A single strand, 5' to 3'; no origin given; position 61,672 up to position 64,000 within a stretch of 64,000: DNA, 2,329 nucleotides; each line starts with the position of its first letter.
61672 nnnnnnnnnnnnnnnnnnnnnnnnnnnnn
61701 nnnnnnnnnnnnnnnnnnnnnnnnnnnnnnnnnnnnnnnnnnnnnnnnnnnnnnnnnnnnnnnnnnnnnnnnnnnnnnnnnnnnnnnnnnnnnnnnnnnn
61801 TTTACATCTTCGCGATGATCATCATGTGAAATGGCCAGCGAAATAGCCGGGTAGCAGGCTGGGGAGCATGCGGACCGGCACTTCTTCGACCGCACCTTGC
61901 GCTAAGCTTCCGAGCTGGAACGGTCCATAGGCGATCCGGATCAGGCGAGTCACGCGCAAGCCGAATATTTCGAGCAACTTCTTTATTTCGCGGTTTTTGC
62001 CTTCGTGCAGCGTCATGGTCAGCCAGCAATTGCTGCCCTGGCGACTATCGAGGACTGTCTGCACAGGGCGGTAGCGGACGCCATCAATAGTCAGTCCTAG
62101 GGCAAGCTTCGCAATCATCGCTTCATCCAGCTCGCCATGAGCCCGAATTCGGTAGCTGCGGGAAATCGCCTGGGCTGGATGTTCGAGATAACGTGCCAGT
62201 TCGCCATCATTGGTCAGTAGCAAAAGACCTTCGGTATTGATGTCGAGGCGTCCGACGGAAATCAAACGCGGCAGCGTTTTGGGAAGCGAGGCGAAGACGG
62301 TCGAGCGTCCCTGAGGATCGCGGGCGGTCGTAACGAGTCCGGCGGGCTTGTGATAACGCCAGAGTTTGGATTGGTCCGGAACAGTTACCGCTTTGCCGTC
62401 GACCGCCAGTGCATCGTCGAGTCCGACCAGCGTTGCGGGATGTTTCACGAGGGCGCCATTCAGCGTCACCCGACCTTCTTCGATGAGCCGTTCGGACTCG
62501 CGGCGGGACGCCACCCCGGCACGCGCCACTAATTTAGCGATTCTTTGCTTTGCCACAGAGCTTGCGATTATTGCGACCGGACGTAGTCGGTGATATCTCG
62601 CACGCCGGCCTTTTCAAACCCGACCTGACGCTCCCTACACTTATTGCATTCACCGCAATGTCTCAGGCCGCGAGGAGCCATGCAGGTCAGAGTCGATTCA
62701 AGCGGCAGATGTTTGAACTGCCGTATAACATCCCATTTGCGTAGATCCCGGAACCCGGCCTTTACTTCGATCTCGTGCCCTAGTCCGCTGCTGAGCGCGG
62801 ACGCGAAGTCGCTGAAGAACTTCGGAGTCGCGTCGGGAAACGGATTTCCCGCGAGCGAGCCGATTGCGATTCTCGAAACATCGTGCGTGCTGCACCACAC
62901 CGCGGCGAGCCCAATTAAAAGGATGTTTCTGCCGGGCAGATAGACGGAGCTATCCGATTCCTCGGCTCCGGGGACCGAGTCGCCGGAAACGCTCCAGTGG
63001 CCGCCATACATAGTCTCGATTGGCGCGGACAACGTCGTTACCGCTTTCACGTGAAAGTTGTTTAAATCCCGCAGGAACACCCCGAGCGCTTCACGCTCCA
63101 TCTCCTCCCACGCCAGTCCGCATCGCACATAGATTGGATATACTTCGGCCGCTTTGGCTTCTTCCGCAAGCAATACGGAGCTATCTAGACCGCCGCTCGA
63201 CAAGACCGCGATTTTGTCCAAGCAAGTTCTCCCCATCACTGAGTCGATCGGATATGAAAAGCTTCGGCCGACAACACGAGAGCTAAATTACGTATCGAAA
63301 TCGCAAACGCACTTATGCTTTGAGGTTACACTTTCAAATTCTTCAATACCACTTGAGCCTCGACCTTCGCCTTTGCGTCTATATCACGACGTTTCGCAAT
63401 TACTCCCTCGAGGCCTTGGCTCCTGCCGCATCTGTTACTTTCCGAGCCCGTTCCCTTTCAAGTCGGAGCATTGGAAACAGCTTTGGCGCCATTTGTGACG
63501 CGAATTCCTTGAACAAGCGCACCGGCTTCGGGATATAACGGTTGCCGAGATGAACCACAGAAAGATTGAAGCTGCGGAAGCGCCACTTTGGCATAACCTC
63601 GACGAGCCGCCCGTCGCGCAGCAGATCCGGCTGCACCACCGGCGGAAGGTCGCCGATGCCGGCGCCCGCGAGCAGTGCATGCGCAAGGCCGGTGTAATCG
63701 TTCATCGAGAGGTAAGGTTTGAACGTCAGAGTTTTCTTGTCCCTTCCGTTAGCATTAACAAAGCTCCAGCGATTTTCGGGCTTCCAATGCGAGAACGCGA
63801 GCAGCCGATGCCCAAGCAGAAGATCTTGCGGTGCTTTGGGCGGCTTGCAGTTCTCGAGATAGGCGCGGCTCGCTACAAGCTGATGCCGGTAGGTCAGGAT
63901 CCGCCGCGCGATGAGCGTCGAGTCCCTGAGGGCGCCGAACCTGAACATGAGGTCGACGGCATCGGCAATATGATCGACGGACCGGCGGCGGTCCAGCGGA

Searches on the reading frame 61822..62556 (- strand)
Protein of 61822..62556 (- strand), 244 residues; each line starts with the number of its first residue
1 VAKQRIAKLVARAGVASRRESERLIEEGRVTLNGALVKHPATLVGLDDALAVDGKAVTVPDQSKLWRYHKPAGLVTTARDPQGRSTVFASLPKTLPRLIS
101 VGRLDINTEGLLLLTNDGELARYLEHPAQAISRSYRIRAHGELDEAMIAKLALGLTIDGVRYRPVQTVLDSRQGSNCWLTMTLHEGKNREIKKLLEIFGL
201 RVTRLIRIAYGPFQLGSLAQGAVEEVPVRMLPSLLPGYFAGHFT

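Call 38: search_protein_families(library=pfam, proteins=[window:61822-62556:-], max_evalue=0.0001)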
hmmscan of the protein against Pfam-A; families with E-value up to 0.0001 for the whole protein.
window:61822-62556:- (244 aa): 2 families
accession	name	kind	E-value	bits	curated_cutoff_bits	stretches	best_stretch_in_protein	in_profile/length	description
PF00849.27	PseudoU_synth_2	-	2.7e-17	63.8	26.8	1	67-195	4-150/152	RNA pseudouridylate synthase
PF01479.30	S4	-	1.9e-12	47.1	22.8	1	4-48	1-46/48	S4 domain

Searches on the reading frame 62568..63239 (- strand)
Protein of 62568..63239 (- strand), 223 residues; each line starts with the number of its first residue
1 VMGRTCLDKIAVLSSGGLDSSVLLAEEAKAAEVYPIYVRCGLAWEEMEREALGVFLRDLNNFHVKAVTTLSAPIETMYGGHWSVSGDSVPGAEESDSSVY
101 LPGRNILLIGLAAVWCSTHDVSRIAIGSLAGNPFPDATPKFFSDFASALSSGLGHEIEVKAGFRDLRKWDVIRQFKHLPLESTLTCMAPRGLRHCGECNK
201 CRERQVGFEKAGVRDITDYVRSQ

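Call 38: search_protein_families(library=pfam, proteins=[window:62568-63239:-], max_evalue=0.0001)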
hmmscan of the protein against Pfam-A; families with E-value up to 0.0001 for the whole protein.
window:62568-63239:- (223 aa): 1 family
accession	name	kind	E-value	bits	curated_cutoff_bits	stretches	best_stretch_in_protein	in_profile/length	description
PF06508.19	QueC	-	2.5e-25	89.6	22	1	11-211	3-209/210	Queuosine biosynthesis protein QueC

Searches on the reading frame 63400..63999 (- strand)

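Call 69: search_protein_families(library=pfam, proteins=[window:63400-63999:-], max_evalue=0.001)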
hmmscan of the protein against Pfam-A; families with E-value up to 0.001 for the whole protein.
window:63400-63999:- (199 aa): 1 family
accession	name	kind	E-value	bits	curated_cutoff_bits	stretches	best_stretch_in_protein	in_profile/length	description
PF03466.25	LysR_substrate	-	3.6e-22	79.2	28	1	5-169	45-206/209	LysR substrate binding domain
